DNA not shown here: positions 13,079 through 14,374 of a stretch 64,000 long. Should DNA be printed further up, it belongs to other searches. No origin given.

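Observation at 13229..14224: Bacterial DRG/Rbg-like GTPase (Obg family with TGS domain)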

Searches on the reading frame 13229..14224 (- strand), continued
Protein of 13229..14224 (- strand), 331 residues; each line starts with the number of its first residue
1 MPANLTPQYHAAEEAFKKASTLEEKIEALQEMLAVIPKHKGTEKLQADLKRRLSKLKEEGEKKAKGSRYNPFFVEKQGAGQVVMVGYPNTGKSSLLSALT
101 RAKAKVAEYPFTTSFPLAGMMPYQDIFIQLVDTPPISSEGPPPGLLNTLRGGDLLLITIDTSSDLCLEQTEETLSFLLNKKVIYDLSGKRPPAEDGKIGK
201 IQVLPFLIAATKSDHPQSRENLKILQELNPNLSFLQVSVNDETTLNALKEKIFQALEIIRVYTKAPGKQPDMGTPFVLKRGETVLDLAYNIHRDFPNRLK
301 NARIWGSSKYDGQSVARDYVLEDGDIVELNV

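Call 38: search_solved_structures(query=P0273, max_evalue=1e-10, show_alignments=2)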
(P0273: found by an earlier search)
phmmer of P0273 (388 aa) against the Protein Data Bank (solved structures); distinct sequences matched with E-value up to 1e-10: 15.
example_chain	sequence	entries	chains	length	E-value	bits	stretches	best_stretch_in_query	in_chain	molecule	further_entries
7nrc_So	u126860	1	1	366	2.3e-63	217.6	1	23-386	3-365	Ribosome-interacting GTPase 2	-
4a9a_A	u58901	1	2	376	1.1e-62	215.3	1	17-385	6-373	RIBOSOME-INTERACTING GTPASE 1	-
7rr5_R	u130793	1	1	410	5e-62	213.2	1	21-385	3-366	Ribosome-interacting GTPase 1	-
1udx_A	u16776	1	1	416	4.2e-18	68.7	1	83-183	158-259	the GTP-binding protein Obg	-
1lnz_A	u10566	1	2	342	1.9e-17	66.5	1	82-193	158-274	SPO0B-associated GTP-binding protein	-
7odt_t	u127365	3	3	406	1.4e-16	63.6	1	83-186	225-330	Mitochondrial ribosome-associated GTPase 2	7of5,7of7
7o9k_G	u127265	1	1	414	1.5e-16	63.6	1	83-187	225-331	Mitochondrial ribosome-associated GTPase 2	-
1wxq_A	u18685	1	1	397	2e-16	63.2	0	85-123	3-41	GTP-binding protein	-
7oi6_y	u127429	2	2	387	8.2e-16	61.1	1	83-171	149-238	GTP-binding protein 10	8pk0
9e9c_t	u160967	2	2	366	2.3e-15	59.7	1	83-187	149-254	GTP-binding protein 10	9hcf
2eki_A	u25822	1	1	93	5.3e-15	58.5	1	314-385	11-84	Developmentally-regulated GTP-binding protein 1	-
5m04_A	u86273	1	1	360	7.2e-13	51.5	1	83-191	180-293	GTPase ObgE/CgtA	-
4csu_9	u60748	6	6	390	8.3e-13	51.3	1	83-190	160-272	GTPASE OBGE/CGTA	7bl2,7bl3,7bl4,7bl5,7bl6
8kie_y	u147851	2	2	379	9.3e-13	51.1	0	87-168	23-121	Ribosome-binding ATPase YchF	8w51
1jal_A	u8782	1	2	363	2.1e-12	50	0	87-168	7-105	YchF protein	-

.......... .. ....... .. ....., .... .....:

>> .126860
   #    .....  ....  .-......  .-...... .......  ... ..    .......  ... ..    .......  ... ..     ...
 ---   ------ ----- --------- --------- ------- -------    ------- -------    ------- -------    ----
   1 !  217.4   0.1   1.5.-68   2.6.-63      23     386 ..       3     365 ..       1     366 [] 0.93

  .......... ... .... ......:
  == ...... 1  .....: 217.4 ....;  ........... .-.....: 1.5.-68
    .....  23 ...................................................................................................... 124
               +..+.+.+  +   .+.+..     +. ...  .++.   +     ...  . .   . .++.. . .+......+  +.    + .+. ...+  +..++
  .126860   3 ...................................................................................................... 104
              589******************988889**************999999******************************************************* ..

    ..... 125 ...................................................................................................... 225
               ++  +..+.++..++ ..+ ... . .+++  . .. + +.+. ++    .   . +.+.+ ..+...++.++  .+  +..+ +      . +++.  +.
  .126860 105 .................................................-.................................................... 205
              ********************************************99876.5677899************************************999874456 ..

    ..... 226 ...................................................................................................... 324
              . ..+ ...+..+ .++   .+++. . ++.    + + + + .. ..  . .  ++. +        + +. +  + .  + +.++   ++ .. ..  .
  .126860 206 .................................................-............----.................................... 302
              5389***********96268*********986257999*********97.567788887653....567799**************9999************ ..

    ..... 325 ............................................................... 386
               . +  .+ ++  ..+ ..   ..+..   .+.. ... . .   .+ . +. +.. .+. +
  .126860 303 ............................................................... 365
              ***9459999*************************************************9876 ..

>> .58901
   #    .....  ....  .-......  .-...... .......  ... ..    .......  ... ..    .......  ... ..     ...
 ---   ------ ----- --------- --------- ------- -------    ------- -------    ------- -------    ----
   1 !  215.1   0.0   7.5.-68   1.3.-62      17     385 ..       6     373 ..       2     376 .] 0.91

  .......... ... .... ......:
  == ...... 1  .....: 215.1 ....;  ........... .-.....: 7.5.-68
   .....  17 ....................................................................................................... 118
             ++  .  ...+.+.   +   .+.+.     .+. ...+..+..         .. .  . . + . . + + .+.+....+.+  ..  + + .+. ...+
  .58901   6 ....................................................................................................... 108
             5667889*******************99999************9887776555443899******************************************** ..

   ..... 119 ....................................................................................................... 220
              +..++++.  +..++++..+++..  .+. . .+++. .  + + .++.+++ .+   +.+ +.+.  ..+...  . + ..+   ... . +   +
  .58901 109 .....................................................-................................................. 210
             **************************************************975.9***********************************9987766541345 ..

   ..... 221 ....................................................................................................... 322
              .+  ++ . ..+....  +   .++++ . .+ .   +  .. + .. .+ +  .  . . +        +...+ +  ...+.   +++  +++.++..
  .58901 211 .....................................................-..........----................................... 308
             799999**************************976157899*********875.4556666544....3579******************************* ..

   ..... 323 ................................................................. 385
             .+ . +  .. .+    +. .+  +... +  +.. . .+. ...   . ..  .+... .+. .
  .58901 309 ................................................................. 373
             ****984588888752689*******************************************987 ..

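Call 42: list_cluster_members(proteins=[P0122, P0125, P0128, P0137, P0143, P0149, P0158, P0181, P0217, P0197])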
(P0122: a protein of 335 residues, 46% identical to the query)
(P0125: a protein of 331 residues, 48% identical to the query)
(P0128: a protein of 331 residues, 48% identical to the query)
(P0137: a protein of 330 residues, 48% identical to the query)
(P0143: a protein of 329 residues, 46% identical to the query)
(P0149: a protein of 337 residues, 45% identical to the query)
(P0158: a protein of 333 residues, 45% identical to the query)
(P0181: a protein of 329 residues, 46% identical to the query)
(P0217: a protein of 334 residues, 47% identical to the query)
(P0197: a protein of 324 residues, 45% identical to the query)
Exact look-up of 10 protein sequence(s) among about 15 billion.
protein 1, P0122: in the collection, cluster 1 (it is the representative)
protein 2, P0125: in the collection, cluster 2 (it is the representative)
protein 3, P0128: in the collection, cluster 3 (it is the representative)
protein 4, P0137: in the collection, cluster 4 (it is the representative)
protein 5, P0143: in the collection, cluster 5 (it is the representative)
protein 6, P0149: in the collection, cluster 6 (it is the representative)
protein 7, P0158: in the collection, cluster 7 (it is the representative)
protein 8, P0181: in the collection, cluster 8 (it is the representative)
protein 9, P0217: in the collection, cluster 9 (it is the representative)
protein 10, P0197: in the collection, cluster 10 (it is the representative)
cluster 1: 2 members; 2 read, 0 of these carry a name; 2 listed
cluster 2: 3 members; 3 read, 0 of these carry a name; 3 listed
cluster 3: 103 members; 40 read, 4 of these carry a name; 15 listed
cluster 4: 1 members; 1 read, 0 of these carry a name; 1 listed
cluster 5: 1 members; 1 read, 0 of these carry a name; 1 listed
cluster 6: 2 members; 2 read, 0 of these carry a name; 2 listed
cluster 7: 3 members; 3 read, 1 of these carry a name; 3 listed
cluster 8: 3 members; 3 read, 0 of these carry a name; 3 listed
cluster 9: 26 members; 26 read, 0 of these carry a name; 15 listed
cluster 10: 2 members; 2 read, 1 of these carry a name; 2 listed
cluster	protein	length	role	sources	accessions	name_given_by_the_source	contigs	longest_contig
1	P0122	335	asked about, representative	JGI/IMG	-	-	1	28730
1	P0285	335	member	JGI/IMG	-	-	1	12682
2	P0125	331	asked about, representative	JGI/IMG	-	-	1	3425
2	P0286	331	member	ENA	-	-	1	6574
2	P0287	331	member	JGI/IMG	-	-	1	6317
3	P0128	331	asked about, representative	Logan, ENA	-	-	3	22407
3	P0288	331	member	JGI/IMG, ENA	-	ribosome-interacting GTPase 1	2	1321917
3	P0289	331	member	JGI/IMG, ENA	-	ribosome-interacting GTPase 1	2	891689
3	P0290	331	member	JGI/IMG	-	ribosome-interacting GTPase 1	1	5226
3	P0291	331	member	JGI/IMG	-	ribosome-interacting GTPase 1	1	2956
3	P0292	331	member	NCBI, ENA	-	-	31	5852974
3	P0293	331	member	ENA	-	-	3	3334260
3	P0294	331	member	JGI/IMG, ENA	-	-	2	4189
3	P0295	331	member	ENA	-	-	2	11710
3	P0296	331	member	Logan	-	-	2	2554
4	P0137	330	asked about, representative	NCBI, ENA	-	-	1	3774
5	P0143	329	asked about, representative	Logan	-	-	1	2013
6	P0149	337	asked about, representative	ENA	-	-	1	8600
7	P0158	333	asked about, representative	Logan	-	-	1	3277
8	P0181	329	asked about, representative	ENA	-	-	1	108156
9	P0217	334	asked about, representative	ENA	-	-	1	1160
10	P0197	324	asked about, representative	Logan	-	-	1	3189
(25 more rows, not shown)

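Call 44: find_encoding_contigs(protein=P0292, flank=4000, max_places=4)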
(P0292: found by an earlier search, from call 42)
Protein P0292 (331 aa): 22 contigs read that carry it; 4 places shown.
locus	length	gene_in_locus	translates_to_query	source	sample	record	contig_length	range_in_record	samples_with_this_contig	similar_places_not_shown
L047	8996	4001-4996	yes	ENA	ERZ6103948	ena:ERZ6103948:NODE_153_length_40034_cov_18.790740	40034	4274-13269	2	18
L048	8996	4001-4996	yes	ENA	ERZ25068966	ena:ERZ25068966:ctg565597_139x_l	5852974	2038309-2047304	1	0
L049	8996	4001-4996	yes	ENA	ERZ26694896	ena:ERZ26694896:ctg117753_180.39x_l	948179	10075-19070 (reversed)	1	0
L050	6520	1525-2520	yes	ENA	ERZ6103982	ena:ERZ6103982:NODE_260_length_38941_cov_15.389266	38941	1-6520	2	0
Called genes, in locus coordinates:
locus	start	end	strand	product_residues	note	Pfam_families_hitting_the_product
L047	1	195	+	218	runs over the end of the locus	PF00654:Voltage_CLC (weak), PF00571:CBS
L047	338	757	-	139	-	-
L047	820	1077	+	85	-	-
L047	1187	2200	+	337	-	-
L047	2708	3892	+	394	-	PF17785:PUA_3, PF06325:PrmA (weak), PF10672:Methyltrans_SAM, PF01728:FtsJ (weak), PF05175:MTS, PF03602:Cons_hypoth95, PF13847:Methyltransf_31, PF13649:Methyltransf_25, +1 more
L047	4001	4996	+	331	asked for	PF01926:MMR_HSR1, PF02421:FeoB_N, PF02824:TGS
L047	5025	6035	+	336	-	PF01513:NAD_kinase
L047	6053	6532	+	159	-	PF07355:GRDB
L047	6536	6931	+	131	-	-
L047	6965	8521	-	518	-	PF02789:Peptidase_M17_N, PF00883:Peptidase_M17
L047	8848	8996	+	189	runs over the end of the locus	PF02620:YceD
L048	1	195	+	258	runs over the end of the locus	PF00654:Voltage_CLC, PF00571:CBS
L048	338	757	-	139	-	-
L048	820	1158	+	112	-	-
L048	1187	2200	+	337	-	-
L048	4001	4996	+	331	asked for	PF01926:MMR_HSR1, PF02421:FeoB_N, PF02824:TGS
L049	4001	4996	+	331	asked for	PF01926:MMR_HSR1, PF02421:FeoB_N, PF02824:TGS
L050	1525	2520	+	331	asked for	PF01926:MMR_HSR1, PF02421:FeoB_N, PF02824:TGS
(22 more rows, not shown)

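Call 46: find_encoding_contigs(protein=P0241, flank=6000, max_places=2)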
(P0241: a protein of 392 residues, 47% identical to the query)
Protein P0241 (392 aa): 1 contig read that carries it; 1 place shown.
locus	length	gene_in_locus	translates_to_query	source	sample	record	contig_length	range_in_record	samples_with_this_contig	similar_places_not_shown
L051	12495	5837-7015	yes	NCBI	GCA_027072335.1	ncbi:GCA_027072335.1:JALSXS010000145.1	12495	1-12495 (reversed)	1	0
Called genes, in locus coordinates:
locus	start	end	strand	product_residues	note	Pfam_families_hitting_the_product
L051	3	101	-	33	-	?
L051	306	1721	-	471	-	PF04055:Radical_SAM (weak), PF17884:DUF5591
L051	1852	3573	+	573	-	-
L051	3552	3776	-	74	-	-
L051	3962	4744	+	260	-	PF02146:SIR2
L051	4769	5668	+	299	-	PF00149:Metallophos, PF12850:Metallophos_2 (weak)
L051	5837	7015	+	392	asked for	PF01926:MMR_HSR1, PF02421:FeoB_N (weak), PF16897:MMR_HSR1_Xtn, PF02824:TGS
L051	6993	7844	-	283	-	PF01545:Cation_efflux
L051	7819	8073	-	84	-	-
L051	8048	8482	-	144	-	-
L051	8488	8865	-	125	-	-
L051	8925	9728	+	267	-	PF04187:Cofac_haem_bdg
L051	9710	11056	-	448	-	-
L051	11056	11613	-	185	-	PF00293:NUDIX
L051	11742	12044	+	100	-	-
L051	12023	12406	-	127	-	-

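Call 52: find_homologous_proteins(query=A2, max_evalue=1e-20)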
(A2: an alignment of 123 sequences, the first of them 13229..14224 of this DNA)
Query A2 (123 sequences) (331 aa, profile of the alignment): 7958 proteins with E <= 1e-20 among 8000 candidates; the best 120 are listed.
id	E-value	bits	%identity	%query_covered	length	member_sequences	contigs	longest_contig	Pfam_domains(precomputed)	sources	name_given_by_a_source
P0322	3.5e-144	498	51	100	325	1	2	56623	PF02824.28,PF01926.30,PF02421.25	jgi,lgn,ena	-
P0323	2.2e-143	496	49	100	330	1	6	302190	PF02824.28,PF01926.30,PF02421.25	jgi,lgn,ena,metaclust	metaclust:\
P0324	2.5e-143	495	49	100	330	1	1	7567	PF02824.28,PF01926.30,PF02421.25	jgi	-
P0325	3.9e-143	495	51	100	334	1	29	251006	PF02824.28,PF01926.30,PF02421.25,PF00009.34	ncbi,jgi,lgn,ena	-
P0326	4.8e-143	495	51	100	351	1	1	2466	PF02824.28,PF01926.30,PF02421.25,PF00009.34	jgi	-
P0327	4.9e-143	494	51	100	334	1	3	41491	PF02824.28,PF01926.30,PF02421.25,PF00009.34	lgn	-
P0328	5.6e-143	494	47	100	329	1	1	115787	PF02824.28,PF01926.30,PF02421.25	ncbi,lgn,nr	ncbi:MAG TPA: GTPase [Alphaproteobacteria bacterium]|nr:GTPase [Alphaproteobacteria bacterium]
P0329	5.7e-143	494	48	100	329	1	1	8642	PF02824.28,PF01926.30,PF02421.25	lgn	-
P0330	6.8e-143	494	51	100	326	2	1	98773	PF02824.28,PF01926.30,PF02421.25,PF00009.34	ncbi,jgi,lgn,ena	-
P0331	1.0e-142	493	51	100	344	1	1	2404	PF02824.28,PF01926.30,PF02421.25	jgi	jgi:hypothetical protein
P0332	1.1e-142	493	51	100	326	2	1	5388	PF02824.28,PF01926.30,PF02421.25,PF00009.34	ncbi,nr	ncbi:MAG: TGS domain-containing protein [Acidobacteria bacterium]|nr:MAG: TGS domain-containing prot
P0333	1.3e-142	493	50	100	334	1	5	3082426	PF02824.28,PF01926.30,PF02421.25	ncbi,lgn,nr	ncbi:MAG: TGS domain-containing protein [Blastocatellia bacterium]|nr:TGS domain-containing protein 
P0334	2.6e-142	492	48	100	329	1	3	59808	PF02824.28,PF01926.30,PF02421.25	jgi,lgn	jgi:ribosome-interacting GTPase 1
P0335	2.7e-142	492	49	100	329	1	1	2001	PF02824.28,PF01926.30,PF02421.25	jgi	jgi:ribosome-interacting GTPase 1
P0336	3.7e-142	492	49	100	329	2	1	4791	PF02824.28,PF01926.30,PF02421.25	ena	-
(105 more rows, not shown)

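Call 61: search_protein_families(library=ncbifam, proteins=[L051:306-1721:-, L051:1852-3573:+, L051:9710-11056:-, L051:4769-5668:+, L051:8925-9728:+], max_evalue=0.00001)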
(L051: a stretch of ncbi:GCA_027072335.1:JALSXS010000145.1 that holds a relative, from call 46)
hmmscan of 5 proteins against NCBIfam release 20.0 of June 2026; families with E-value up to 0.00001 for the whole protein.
L051:306-1721:- (471 aa): 3 families
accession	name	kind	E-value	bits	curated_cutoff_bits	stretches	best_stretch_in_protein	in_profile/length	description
TIGR01210.1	TIGR01210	equivalog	3.8e-24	85.5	212.15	1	2-200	13-216/313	archaeosine biosynthesis radical SAM protein RaSEA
NF053620.1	ArchsnAlpArcSThp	equivalog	1.1e-17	63.7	600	1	265-462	208-393/515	archaeosine synthase subunit alpha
NF040592.1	tRNA_mod_ArcS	equivalog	1.2e-16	60.4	440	1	259-414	256-402/575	archaeosine synthase subunit alpha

L051:1852-3573:+ (573 aa): 0 families

L051:9710-11056:- (448 aa): 0 families

L051:4769-5668:+ (299 aa): 4 families
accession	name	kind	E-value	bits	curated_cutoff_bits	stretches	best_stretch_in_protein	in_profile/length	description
TIGR03729.1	acc_ester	subfamily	5e-20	71.9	148.25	1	2-267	1-233/239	putative phosphoesterase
TIGR00040.1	yfcE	subfamily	1e-09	38.7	56.25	1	1-74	1-67/158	YfcE family phosphodiesterase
NF006988.0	PRK09453.1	equivalog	7.6e-08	32.4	117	0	1-69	1-74/183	phosphodiesterase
NF050112.1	PhdiestSpdARhizob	equivalog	1.7e-06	27.9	400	0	26-117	38-129/264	2', 3'cyclic nucleotide phosphodiesterase SpdA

L051:8925-9728:+ (267 aa): 0 families
